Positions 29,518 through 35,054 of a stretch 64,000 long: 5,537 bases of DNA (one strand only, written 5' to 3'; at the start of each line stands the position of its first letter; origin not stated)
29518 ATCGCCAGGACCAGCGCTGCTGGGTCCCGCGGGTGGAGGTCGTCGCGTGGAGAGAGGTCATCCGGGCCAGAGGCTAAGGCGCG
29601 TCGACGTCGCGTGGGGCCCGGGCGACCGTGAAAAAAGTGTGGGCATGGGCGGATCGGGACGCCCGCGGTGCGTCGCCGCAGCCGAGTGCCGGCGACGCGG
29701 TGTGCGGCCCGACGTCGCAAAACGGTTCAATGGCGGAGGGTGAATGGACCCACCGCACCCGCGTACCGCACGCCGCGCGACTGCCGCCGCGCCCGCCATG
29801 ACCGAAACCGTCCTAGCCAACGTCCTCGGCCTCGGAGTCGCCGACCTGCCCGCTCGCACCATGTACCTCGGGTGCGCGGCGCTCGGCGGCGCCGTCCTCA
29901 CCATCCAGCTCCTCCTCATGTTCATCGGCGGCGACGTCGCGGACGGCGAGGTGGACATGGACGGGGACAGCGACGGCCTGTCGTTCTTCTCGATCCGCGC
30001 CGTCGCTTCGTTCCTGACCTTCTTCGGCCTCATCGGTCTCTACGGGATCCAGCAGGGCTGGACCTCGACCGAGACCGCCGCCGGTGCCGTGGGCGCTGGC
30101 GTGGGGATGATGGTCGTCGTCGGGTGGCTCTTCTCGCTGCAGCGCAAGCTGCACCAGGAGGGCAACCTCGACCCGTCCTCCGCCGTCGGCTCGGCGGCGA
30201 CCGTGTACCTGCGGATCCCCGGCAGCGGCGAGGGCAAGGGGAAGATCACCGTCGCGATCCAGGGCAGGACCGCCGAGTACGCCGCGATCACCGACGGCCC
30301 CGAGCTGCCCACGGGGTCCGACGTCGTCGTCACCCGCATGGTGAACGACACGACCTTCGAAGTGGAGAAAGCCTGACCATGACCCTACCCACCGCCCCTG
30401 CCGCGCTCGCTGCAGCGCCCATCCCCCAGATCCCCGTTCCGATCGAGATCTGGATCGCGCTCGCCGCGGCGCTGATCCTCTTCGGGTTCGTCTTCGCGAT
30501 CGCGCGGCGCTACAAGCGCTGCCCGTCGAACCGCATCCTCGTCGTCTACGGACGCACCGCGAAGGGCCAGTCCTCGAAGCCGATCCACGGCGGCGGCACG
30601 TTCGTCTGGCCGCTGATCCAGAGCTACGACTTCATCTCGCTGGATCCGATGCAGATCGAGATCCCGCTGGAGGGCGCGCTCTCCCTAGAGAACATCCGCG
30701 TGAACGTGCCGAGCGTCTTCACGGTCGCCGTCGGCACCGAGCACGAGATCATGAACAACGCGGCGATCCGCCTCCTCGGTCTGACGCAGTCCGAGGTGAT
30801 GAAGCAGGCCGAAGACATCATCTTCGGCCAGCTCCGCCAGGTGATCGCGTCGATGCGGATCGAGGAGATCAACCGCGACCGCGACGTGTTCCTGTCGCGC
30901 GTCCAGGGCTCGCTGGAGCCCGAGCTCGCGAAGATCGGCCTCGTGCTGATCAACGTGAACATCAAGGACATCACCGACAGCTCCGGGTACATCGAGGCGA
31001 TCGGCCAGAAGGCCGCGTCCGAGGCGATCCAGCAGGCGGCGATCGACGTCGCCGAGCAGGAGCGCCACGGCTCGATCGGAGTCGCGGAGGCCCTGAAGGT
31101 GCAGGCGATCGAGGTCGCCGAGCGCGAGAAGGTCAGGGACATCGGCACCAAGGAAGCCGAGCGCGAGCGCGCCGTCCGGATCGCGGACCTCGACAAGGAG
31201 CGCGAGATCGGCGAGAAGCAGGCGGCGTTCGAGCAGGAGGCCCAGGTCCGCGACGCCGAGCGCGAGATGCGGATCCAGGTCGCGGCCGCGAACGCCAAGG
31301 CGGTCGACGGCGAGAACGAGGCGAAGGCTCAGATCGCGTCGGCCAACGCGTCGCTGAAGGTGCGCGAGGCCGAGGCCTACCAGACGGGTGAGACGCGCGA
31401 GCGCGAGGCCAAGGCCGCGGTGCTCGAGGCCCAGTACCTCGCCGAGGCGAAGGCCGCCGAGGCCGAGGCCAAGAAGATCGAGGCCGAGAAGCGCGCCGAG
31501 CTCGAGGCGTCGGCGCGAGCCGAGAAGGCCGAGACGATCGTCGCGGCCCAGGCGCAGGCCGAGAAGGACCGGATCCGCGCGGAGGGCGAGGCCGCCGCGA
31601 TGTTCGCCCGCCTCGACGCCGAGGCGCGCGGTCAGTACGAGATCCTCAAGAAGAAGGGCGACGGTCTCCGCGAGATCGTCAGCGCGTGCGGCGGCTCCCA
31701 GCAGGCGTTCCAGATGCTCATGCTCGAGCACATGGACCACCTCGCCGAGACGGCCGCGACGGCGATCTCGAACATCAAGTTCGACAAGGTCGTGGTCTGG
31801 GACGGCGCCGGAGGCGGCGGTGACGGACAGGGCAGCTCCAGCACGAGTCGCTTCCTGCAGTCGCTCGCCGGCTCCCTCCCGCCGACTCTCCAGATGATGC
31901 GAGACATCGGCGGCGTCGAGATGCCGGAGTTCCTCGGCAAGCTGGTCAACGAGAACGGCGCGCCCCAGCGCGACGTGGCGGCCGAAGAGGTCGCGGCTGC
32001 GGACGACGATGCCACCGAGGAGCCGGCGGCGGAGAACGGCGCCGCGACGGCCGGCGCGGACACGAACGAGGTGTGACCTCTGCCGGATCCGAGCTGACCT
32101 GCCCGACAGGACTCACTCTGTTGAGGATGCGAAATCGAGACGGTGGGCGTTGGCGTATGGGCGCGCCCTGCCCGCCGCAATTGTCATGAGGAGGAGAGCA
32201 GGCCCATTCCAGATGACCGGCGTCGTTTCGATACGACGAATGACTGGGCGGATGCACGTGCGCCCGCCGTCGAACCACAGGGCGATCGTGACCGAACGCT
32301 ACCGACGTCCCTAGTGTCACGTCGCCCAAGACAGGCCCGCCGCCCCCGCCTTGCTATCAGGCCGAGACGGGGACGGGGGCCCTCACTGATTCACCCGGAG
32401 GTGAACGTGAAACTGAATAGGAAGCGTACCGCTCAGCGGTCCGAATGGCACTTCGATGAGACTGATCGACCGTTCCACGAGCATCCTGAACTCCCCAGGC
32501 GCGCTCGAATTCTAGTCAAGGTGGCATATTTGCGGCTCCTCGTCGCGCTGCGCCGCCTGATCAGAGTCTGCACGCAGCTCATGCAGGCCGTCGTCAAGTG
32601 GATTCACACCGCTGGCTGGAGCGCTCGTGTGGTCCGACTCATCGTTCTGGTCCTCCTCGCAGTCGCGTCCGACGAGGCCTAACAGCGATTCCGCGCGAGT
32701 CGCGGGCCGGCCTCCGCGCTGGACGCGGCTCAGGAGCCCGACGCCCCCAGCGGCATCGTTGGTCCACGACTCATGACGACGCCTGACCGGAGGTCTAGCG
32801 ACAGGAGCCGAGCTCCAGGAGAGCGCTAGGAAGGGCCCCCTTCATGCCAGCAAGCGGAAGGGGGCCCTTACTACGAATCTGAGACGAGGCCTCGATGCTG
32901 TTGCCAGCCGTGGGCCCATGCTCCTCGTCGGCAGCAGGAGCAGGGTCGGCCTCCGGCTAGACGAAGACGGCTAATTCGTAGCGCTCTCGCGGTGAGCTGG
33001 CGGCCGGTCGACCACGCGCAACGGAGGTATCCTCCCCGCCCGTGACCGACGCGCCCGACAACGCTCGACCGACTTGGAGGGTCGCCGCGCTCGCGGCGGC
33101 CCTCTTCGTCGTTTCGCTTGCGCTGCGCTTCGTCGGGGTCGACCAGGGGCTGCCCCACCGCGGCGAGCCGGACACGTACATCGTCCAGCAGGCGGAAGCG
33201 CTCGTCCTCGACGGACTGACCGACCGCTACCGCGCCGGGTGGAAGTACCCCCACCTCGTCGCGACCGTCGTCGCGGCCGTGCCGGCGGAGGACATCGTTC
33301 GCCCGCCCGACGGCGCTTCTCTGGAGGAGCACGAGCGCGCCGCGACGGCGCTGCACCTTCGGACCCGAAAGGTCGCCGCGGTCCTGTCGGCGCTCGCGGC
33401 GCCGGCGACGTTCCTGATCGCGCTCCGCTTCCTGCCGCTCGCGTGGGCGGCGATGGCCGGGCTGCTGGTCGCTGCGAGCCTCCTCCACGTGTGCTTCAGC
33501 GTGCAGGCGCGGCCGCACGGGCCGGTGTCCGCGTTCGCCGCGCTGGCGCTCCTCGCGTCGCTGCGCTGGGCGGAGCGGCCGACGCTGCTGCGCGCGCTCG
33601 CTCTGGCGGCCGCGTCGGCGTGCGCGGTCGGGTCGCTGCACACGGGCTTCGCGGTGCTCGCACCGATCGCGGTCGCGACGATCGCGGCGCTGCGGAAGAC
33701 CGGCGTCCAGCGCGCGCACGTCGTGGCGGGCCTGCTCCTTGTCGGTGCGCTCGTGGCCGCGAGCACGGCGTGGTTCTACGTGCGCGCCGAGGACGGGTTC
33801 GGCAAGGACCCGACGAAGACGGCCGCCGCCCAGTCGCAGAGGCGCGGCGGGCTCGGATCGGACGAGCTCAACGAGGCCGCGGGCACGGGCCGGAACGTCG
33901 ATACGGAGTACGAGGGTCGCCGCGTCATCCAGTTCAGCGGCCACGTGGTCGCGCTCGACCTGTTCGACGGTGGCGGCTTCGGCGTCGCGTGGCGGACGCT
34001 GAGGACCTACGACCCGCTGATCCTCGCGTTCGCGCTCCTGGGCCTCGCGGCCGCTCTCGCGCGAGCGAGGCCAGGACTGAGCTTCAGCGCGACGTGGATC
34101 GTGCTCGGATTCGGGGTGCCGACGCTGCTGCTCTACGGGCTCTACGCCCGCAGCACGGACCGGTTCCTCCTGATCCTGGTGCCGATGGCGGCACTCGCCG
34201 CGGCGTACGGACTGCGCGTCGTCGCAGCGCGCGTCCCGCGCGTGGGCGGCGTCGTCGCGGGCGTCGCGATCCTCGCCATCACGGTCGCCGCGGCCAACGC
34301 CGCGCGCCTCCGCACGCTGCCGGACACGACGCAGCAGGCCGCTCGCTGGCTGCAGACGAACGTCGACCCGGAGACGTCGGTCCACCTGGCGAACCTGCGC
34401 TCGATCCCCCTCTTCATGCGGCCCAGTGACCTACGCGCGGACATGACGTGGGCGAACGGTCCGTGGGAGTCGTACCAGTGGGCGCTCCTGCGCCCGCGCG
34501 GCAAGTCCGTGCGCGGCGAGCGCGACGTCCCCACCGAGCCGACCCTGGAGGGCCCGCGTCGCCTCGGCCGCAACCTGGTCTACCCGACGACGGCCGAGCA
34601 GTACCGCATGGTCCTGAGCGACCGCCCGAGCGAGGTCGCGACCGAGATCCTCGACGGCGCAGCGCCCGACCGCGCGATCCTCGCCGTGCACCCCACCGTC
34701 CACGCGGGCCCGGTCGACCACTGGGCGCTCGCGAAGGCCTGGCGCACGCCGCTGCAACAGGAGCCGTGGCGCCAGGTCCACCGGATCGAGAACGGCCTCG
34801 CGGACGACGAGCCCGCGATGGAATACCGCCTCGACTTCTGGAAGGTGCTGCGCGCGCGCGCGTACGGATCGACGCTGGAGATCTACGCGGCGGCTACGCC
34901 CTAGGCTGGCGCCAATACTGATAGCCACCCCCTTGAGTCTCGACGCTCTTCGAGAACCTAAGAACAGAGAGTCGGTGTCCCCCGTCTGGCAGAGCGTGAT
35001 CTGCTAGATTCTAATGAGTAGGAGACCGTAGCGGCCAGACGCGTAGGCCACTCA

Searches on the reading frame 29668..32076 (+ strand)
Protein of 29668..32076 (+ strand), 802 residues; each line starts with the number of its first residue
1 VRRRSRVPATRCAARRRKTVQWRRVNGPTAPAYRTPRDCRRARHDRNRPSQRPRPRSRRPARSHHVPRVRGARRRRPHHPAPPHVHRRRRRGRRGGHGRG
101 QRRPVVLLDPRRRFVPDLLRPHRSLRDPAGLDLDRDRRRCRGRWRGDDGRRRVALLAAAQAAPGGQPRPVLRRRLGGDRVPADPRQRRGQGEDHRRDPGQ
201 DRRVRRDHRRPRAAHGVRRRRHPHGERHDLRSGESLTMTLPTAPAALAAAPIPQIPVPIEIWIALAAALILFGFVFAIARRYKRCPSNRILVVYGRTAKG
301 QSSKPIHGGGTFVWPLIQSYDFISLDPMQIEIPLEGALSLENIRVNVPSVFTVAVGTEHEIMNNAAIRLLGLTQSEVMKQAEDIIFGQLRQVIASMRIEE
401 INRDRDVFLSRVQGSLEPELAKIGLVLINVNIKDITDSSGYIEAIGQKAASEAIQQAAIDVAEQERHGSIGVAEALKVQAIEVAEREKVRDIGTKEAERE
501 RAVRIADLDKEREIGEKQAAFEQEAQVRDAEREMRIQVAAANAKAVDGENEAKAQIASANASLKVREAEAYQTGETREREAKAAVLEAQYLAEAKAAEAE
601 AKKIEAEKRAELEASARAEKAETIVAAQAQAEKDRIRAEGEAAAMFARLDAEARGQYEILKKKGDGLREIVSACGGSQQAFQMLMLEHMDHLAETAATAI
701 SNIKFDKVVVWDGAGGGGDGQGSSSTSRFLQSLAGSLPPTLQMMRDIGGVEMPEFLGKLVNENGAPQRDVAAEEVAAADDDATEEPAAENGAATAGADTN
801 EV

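Call 21: search_protein_families(library=pfam, proteins=[window:29668-32076:+], max_evalue=0.001)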
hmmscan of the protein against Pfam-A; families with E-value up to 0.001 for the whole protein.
window:29668-32076:+ (802 aa): 1 family
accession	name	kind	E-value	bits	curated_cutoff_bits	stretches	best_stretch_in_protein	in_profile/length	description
PF01145.31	Band_7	-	1.8e-29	103.5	23.6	1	286-465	4-175/176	SPFH domain / Band 7 family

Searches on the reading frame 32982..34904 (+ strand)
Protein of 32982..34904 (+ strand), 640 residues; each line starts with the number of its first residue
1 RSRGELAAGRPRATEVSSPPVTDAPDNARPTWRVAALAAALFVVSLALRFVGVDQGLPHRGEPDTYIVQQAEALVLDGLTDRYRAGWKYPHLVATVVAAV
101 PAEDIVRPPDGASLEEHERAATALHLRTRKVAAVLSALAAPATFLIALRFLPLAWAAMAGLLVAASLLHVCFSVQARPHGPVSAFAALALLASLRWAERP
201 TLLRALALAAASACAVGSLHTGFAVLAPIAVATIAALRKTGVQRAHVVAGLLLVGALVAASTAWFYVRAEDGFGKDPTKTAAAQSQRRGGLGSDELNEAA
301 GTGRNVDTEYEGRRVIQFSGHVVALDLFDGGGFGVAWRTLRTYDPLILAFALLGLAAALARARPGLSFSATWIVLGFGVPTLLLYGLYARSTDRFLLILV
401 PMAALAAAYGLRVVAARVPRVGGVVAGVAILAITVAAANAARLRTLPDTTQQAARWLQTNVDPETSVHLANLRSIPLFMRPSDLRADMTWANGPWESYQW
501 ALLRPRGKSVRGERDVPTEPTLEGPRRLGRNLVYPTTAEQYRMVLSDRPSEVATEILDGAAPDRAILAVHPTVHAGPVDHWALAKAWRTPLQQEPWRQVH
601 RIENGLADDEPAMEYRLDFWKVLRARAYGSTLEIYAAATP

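Call 21: search_protein_families(library=pfam, proteins=[window:33042-34904:+], max_evalue=0.001)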
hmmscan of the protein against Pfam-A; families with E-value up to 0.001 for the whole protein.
window:33042-34904:+ (620 aa): 0 families

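Call 22: find_related_loci(query=window:33042-34904:+, collection=genome_contigs, flank=10000)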
Query window:33042-34904:+ (620 aa) in genome_contigs; peptide patterns used: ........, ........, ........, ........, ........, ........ (x = any residue, [..] = any of these).
530 stretches matched a pattern, but none encodes a relative of the query by tblastn (E <= 1e-3).
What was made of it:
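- Tried and rejected: Using the GT39-like protein as query found nothing (call 22).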

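Call 49: search_protein_families(library=pfam, proteins=[window:32982-34904:+], max_evalue=0.01)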
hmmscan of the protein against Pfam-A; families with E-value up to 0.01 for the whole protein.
window:32982-34904:+ (640 aa): 0 families

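Call 67: find_related_loci(query=window:33042-34904:+, collection=metagenome_contigs, flank=8000)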
Query window:33042-34904:+ (620 aa) in metagenome_contigs; peptide patterns used: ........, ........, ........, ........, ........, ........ (x = any residue, [..] = any of these).
519 stretches matched a pattern; 1 encode a relative of the query (tblastn E <= 1e-3); 1 distinct loci.
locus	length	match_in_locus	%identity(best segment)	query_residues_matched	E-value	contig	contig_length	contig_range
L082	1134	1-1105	92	239-617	0e+0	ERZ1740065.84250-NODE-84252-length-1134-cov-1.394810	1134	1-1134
